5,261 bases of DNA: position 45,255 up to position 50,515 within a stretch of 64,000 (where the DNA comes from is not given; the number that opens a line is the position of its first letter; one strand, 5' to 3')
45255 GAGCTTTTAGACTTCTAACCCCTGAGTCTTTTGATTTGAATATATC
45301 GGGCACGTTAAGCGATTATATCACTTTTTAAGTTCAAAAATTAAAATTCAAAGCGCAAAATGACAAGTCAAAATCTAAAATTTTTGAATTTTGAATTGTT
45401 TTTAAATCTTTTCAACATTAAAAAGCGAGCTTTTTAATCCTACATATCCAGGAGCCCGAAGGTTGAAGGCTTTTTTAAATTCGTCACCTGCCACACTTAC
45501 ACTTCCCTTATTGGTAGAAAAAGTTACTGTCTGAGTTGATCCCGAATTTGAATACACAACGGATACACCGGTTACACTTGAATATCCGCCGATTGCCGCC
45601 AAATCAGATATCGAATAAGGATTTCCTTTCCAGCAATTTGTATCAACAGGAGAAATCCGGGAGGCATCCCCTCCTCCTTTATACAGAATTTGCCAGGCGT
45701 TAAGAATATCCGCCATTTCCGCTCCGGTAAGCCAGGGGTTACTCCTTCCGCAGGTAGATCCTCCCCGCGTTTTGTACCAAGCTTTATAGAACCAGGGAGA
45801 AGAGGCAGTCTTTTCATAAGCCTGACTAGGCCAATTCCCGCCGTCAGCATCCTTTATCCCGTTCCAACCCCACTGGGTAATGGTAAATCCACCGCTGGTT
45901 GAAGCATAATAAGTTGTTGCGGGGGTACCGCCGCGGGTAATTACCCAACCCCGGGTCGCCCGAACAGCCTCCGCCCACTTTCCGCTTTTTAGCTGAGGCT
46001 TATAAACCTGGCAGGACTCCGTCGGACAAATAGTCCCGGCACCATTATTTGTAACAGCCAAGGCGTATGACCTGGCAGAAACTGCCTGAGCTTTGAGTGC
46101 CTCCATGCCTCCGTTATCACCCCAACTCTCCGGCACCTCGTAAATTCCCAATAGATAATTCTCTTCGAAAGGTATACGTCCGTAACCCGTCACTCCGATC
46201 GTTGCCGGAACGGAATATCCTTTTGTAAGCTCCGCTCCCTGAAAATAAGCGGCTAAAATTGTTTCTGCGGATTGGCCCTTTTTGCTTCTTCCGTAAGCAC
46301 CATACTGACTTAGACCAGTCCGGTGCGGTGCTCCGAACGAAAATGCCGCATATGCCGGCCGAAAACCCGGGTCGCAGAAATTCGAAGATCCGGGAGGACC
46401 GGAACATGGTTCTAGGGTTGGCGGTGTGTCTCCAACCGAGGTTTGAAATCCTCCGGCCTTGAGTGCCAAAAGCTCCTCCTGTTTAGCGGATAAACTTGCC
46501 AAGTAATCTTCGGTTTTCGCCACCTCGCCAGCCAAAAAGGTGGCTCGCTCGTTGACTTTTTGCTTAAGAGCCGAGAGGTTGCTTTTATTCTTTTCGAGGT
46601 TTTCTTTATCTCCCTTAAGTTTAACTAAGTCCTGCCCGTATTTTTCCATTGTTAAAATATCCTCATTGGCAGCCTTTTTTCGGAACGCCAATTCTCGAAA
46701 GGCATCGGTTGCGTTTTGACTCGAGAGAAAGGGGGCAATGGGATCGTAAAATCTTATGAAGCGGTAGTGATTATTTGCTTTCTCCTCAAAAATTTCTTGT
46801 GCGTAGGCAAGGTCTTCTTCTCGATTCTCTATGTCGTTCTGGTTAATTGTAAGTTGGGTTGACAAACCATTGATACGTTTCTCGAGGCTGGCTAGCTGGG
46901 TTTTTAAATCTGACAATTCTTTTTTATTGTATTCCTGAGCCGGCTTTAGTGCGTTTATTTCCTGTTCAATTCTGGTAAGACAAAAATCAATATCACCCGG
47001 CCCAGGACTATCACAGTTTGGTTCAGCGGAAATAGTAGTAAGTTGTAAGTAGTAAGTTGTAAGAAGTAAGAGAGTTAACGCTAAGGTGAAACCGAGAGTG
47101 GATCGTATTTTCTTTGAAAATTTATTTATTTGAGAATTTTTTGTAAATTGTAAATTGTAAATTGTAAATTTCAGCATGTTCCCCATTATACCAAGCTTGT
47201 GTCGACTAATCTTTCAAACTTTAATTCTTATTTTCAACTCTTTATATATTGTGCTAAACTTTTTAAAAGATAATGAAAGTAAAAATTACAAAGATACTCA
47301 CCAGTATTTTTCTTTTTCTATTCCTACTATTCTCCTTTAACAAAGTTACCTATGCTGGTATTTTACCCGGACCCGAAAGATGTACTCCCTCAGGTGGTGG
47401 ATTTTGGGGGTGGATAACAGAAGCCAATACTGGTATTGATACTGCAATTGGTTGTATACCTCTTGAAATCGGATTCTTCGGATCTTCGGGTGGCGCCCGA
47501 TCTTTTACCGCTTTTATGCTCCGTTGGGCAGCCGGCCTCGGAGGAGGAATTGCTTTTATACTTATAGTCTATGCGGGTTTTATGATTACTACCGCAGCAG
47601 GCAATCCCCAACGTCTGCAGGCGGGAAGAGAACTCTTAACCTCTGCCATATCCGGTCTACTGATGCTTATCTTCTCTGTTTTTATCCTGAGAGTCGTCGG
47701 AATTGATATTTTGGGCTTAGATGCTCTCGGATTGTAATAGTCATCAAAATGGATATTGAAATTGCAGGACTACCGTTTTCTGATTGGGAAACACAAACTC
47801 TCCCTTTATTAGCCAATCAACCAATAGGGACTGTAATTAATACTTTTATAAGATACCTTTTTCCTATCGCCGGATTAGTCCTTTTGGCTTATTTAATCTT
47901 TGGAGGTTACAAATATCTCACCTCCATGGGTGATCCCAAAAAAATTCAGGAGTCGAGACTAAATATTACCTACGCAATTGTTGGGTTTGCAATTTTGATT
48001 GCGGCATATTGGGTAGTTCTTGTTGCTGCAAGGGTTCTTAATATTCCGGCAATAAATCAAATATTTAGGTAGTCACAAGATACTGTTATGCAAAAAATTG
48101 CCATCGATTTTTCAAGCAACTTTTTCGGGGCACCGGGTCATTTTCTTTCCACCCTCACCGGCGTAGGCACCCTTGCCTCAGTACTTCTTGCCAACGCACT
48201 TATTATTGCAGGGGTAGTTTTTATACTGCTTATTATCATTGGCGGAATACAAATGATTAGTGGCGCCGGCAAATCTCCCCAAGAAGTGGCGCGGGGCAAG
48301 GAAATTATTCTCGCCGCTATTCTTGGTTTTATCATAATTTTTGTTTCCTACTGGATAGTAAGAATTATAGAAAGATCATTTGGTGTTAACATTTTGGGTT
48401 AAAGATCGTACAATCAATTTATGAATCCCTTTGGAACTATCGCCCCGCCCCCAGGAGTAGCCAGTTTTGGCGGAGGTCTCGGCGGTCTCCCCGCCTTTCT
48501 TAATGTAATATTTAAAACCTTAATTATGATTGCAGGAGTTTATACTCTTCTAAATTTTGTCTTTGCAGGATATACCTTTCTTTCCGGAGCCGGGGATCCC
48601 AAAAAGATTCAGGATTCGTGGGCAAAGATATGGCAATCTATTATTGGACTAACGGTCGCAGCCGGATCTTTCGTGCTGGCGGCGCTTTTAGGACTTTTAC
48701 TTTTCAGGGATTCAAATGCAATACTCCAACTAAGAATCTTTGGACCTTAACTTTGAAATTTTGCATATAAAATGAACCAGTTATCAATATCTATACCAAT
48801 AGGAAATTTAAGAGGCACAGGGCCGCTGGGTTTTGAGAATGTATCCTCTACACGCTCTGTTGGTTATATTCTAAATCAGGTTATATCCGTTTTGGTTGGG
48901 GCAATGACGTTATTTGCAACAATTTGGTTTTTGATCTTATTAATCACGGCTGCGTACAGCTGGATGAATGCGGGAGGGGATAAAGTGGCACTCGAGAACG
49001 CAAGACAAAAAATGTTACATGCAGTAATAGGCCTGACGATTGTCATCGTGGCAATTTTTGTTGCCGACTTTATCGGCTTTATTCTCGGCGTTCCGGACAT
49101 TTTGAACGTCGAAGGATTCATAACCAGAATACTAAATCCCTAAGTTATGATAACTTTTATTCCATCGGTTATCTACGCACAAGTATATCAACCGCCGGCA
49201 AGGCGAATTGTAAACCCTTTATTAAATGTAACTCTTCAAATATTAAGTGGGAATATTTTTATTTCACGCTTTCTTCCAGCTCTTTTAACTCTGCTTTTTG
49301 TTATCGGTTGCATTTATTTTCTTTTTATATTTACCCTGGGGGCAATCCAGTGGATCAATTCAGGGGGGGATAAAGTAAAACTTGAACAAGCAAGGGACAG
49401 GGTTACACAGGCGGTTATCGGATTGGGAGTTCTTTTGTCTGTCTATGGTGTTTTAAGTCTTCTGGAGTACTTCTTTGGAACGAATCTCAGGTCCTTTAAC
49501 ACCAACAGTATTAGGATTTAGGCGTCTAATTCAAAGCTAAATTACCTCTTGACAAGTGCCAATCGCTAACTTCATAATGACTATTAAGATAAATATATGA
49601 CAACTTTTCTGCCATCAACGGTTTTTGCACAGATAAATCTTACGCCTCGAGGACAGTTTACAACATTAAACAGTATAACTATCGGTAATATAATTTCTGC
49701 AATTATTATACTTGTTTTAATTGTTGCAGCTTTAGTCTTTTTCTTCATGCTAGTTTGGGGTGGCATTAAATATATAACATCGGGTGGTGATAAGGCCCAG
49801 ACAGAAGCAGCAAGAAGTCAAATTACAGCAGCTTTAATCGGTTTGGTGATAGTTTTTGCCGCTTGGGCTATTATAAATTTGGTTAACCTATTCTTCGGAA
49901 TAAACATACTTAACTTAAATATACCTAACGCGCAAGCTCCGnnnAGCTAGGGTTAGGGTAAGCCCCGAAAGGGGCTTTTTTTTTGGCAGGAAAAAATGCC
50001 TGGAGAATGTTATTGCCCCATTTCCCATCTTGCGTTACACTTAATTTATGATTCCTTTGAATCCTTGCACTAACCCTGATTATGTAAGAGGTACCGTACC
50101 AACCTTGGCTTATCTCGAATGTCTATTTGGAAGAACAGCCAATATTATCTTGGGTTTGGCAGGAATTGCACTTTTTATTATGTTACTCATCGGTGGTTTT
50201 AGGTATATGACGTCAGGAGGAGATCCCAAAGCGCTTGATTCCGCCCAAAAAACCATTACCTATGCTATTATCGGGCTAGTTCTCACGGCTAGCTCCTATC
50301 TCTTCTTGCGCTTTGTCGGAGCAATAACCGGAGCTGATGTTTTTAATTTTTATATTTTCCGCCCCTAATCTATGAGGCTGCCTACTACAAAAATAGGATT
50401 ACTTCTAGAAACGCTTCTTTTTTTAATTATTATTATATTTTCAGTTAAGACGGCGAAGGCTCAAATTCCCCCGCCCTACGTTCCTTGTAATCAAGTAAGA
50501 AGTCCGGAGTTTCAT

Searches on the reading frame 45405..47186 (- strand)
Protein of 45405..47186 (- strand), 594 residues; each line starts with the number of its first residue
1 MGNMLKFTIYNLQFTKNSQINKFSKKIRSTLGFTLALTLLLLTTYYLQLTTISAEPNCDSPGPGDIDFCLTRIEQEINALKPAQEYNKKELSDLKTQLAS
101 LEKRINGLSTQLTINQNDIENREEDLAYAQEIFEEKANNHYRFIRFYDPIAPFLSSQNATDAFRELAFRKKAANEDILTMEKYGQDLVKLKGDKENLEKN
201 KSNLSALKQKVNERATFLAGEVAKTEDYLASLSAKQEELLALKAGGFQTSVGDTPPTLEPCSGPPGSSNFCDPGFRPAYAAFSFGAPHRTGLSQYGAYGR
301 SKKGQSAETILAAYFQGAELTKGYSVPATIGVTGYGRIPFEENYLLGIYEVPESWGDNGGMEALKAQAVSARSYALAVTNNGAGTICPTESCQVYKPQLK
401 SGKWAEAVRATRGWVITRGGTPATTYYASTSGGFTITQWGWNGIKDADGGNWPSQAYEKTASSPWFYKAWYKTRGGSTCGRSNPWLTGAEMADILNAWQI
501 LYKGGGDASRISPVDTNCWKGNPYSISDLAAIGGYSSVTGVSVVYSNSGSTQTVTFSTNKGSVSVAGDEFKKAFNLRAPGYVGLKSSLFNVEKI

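Call 6: search_protein_families(library=pfam, proteins=[window:45405-47186:-], max_evalue=0.01)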
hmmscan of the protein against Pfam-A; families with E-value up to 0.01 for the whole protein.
window:45405-47186:- (594 aa): 3 families
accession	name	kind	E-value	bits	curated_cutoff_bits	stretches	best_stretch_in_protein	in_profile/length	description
PF08486.15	SpoIID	-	1.1e-13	52.1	23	1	342-417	14-96/97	Stage II sporulation protein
PF24319.2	DUF7491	-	0.0078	16.9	30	0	69-121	29-81/90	Coiled-coil region of unknown function (DUF7491)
PF24610.1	DUF7623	-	0.008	16.7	27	0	189-224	27-62/64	Domain of unknown function (DUF7623)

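Call 71: search_protein_families(library=ncbifam, proteins=[window:45405-47186:-], max_evalue=0.01)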
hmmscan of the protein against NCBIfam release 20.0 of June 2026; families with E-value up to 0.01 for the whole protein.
window:45405-47186:- (594 aa): 3 families
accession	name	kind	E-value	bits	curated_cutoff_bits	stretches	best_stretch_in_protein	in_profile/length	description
TIGR02669.1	SpoIID_LytB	domain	2.6e-29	103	83.3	2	342-435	9-104/270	SpoIID/LytB domain-containing protein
TIGR02870.1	spore_II_D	equivalog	4.3e-13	49.1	234.75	2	360-435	91-188/338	stage II sporulation protein D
NF038350.1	taxis_HmpF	equivalog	0.0036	15.7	200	1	73-241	129-299/553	pilus motility taxis protein HmpF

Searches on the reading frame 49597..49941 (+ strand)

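Call 6: search_protein_families(library=pfam, proteins=[window:49597-49941:+], max_evalue=0.01)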
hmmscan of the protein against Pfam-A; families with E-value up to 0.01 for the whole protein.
window:49597-49941:+ (115 aa): 2 families
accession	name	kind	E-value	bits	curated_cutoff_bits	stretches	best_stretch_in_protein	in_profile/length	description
PF18895.5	T4SS_pilin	-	2.2e-11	44.1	26.6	1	28-96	4-71/71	Type IV secretion system pilin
PF06664.17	WLS-like_TM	-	0.0084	15.9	28.3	1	27-96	139-211/247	Wntless-like, transmembrane domain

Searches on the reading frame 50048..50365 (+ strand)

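Call 6: search_protein_families(library=pfam, proteins=[window:50048-50365:+], max_evalue=0.01)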
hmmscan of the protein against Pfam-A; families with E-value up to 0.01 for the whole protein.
window:50048-50365:+ (106 aa): 1 family
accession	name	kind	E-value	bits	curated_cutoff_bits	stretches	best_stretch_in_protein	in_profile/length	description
PF18895.5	T4SS_pilin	-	4.4e-10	39.9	26.6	1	31-89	13-70/71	Type IV secretion system pilin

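Call 71: search_protein_families(library=ncbifam, proteins=[window:50048-50365:+], max_evalue=0.01)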
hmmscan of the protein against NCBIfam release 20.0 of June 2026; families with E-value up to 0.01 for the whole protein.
window:50048-50365:+ (106 aa): 1 family
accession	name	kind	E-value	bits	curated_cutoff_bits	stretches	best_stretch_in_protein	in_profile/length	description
NF045849.1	ICE_MMCAP2_0565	equivalog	4.3e-05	23.1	40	1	32-83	18-69/80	Mbov_0395 family pilin-like conjugal transfer protein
